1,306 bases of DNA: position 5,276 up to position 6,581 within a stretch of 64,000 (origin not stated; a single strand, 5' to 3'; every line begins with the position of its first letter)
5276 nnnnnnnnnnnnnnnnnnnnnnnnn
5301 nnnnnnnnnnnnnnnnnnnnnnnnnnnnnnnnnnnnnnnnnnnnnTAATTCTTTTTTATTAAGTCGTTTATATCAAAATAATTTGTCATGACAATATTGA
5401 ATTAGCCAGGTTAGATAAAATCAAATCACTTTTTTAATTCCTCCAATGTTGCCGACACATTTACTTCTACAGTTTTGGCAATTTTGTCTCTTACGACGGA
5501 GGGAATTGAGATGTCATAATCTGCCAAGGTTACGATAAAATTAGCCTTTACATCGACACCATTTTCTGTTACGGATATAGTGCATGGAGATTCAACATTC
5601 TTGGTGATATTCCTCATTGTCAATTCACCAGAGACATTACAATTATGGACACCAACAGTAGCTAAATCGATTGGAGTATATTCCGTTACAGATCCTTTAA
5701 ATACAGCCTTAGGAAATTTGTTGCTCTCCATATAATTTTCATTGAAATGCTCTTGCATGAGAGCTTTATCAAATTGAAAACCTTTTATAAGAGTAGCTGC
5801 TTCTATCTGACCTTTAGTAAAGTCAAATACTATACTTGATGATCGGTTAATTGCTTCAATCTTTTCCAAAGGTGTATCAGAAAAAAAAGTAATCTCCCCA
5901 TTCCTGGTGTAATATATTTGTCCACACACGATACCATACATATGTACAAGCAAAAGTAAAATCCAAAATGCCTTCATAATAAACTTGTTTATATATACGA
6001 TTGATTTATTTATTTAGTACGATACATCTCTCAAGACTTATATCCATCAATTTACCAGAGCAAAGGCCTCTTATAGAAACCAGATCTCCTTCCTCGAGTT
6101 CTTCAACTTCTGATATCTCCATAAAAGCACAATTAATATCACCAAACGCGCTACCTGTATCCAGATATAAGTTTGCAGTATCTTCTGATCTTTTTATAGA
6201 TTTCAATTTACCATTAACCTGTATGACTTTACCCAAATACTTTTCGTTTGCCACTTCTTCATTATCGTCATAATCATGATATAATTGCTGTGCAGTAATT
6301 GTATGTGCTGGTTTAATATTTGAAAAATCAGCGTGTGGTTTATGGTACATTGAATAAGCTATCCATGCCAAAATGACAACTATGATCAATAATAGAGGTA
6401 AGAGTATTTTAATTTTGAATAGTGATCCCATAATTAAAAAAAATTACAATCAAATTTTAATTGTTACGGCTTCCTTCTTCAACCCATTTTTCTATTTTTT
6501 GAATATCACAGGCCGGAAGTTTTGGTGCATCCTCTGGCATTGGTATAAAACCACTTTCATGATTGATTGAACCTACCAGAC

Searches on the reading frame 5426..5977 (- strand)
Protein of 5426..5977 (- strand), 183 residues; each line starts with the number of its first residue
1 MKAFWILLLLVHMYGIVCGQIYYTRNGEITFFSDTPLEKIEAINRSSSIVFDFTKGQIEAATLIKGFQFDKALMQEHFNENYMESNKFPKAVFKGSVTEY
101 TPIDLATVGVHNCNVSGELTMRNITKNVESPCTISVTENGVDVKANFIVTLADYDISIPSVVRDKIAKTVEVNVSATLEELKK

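Call 71: search_protein_families(library=pfam, proteins=[window:5426-5977:-], max_evalue=0.00001)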
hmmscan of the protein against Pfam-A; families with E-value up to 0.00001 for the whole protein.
window:5426-5977:- (183 aa): 1 family
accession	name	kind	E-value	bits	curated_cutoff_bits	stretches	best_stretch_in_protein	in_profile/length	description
PF04264.18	YceI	-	3.2e-14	54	23.7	1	47-177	31-149/150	YceI-like domain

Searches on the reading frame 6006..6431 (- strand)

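Call 71: search_protein_families(library=pfam, proteins=[window:6006-6431:-], max_evalue=0.00001)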
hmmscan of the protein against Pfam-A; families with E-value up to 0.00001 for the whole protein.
window:6006-6431:- (141 aa): 1 family
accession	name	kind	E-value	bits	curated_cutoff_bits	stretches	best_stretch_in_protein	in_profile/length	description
PF12869.13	tRNA_anti-like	-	1e-19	71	23.5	1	8-136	6-144/146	tRNA_anti-like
